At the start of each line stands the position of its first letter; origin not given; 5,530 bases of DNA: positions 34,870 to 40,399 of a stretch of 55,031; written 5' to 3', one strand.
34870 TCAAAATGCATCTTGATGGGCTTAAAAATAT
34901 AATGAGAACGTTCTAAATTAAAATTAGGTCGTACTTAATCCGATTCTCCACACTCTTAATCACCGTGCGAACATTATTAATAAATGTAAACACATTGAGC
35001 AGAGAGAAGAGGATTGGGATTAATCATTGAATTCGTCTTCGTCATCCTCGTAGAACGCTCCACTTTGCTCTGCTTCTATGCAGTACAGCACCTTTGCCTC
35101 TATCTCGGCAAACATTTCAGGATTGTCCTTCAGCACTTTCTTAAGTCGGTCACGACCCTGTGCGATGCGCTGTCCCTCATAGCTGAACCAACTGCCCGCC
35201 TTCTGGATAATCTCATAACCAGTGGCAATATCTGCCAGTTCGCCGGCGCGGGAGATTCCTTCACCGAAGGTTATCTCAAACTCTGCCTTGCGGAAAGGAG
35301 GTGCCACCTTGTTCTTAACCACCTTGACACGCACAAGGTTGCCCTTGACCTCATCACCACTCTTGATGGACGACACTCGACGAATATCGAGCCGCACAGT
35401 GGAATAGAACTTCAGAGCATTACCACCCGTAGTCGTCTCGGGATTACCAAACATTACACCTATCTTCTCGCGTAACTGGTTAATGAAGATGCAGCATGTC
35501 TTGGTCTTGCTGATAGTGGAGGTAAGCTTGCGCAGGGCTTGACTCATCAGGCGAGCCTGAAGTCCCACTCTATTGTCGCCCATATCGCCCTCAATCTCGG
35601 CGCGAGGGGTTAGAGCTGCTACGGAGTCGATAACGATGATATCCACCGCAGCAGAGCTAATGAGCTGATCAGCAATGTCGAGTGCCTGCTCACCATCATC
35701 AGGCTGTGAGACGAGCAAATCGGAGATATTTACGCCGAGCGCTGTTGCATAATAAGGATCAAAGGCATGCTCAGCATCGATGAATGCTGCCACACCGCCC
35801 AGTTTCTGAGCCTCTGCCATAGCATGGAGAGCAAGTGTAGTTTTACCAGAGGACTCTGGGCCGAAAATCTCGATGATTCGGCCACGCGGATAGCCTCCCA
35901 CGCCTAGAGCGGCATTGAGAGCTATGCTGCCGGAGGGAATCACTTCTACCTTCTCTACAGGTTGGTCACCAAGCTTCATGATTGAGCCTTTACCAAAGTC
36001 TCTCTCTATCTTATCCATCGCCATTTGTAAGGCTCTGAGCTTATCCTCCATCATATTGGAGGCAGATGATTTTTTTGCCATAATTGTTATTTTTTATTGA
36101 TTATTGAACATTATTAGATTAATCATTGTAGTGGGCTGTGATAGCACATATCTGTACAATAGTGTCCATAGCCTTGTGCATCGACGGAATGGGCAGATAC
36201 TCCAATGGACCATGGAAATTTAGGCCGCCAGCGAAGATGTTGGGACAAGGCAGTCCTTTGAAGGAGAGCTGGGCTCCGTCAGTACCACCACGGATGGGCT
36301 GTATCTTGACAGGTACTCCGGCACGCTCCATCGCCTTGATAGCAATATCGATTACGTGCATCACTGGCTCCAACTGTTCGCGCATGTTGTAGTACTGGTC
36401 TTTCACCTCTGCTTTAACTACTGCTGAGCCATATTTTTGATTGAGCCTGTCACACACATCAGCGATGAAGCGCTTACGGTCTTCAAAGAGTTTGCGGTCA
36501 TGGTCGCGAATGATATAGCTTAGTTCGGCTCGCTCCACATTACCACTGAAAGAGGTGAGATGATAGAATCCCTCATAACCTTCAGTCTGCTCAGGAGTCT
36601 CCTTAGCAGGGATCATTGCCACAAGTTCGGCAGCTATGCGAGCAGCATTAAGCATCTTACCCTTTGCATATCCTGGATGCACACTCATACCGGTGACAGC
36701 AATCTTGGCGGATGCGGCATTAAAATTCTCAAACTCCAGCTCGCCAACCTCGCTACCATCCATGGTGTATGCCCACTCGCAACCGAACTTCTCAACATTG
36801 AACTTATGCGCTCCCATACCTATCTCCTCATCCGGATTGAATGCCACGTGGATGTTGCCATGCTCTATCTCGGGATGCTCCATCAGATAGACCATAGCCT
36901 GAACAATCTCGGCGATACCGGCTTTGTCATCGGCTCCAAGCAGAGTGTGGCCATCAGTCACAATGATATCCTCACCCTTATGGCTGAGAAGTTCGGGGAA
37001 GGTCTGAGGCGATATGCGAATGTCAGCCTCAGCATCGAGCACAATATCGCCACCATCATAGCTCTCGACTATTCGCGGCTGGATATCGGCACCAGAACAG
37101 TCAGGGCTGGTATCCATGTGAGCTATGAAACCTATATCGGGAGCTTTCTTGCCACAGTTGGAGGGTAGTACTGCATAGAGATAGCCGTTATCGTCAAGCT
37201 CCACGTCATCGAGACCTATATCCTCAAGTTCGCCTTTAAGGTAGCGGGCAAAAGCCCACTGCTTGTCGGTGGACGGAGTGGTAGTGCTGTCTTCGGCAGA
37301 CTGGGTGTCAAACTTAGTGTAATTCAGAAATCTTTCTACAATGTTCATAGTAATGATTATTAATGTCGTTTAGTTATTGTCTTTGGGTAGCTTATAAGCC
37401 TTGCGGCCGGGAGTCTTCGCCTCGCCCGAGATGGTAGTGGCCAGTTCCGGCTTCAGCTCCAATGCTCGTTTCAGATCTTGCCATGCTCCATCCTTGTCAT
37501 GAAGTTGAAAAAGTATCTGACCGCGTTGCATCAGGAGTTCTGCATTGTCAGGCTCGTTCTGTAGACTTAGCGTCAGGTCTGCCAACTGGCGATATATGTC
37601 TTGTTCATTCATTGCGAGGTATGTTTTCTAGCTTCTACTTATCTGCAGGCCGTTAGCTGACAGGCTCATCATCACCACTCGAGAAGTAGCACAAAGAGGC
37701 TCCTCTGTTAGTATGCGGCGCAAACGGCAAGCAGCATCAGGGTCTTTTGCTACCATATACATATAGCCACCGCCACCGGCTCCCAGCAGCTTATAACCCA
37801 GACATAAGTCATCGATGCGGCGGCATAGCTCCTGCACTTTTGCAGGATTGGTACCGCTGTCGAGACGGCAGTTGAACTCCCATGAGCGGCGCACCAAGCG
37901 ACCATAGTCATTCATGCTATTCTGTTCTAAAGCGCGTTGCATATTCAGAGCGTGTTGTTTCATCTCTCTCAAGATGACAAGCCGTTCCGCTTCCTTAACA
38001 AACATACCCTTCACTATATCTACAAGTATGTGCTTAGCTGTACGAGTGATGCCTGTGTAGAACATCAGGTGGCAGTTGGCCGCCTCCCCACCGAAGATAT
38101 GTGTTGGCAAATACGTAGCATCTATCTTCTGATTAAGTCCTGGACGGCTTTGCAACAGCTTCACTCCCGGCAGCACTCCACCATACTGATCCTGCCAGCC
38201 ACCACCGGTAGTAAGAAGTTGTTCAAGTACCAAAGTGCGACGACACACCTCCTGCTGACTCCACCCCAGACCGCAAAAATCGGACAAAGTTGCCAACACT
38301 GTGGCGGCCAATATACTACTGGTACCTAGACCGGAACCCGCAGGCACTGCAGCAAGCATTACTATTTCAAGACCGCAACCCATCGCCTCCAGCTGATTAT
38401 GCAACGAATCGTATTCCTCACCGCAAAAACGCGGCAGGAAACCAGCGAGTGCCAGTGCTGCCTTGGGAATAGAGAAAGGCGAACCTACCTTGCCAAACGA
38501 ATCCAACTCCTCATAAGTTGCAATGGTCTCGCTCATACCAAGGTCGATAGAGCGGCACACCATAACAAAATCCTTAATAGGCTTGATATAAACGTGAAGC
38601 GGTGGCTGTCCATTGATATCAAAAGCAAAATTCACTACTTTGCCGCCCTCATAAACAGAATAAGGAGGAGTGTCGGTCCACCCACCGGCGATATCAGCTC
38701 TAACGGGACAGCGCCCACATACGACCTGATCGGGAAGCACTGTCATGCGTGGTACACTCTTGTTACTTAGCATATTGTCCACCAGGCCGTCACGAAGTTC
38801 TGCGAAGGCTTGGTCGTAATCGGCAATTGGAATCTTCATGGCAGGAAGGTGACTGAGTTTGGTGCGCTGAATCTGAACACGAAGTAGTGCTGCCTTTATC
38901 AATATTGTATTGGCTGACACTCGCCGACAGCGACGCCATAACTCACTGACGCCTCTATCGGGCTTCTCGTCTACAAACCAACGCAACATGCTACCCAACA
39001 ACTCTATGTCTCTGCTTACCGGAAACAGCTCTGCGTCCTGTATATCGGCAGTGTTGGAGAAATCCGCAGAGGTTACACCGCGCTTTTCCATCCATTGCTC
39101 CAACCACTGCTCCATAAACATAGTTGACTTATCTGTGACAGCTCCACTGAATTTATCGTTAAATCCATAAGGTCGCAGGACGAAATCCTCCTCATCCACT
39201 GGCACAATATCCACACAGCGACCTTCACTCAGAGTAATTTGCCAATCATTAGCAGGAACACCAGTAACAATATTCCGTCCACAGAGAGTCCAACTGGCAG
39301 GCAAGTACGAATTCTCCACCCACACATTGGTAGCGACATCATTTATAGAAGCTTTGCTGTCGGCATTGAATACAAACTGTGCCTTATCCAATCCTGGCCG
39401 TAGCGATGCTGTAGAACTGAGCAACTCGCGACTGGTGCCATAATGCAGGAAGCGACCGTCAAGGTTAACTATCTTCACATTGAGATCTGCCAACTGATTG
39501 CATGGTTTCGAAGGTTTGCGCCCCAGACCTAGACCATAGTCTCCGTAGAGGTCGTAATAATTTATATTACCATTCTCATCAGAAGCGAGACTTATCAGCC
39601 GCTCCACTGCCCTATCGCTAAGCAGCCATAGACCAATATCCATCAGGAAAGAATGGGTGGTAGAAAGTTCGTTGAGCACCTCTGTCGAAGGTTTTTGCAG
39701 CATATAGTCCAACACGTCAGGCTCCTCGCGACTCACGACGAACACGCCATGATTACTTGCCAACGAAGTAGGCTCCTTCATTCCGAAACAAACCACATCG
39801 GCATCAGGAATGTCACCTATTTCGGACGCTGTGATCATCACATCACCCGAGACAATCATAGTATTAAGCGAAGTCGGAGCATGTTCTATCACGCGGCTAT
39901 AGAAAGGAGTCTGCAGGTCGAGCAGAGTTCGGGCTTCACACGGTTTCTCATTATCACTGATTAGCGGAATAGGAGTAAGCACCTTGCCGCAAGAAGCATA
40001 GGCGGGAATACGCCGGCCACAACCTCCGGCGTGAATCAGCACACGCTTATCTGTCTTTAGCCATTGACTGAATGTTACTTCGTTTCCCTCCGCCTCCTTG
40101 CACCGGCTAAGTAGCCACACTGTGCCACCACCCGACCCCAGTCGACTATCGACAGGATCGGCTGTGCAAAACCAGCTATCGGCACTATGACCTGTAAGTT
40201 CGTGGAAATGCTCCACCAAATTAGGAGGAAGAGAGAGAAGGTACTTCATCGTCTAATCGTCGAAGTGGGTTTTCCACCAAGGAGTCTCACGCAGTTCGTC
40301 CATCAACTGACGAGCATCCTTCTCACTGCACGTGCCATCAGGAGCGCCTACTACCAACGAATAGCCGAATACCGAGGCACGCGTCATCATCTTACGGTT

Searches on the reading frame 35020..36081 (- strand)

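Call 33: search_protein_families(library=pfam, proteins=[window:35020-36081:-], max_evalue=0.001)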
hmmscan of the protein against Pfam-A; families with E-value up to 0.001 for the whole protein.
window:35020-36081:- (353 aa): 6 families
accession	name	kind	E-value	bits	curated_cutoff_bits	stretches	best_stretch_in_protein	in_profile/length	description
PF00154.27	RecA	-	4.8e-138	459.3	27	1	16-277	1-262/262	recA bacterial DNA recombination protein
PF21096.2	RecA_C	-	1.2e-21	77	27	1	280-332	1-53/57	RecA C-terminal domain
PF08423.17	Rad51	-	6.5e-09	35.8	22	1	47-236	7-212/244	Rad51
PF06745.19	ATPase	-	3.1e-06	27.2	26.6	0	58-105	11-58/231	KaiC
PF13191.12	AAA_16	-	6.9e-05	23.8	32.6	1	55-203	12-141/167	AAA ATPase domain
PF01637.24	ATPase_2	-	0.00059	20.1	33.2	0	68-128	21-69/225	ATPase domain predominantly from Archaea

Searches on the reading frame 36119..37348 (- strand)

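Call 33: search_protein_families(library=pfam, proteins=[window:36119-37348:-], max_evalue=0.001)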
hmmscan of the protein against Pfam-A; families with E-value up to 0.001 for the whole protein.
window:36119-37348:- (409 aa): 3 families
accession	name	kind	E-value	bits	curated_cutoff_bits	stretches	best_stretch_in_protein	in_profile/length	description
PF07687.19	M20_dimer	-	1e-15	58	21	1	207-307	2-104/107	Peptidase dimerisation domain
PF01546.33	Peptidase_M20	-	8.5e-12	45.8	24.6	1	139-400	34-203/206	Peptidase family M20/M25/M40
PF05343.19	Peptidase_M42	-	5.2e-05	22.9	23.2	0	140-203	134-195/292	M42 glutamyl aminopeptidase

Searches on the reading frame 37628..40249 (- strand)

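Call 33: search_protein_families(library=pfam, proteins=[window:37628-40249:-], max_evalue=0.001)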
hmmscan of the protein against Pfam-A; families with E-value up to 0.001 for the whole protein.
window:37628-40249:- (873 aa): 3 families
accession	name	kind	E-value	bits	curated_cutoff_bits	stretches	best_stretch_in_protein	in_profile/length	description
PF07959.18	Fucose_pyrophosphorylase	-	1.6e-29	103.5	34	2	67-238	7-191/418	Fucose pyrophosphorylase domain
PF00288.32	GHMP_kinases_N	-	8.7e-11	42.3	22.3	1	621-690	12-82/87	GHMP kinases N terminal domain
PF08544.19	GHMP_kinases_C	-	4.7e-07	30.5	21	1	770-849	1-81/85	GHMP kinases C terminal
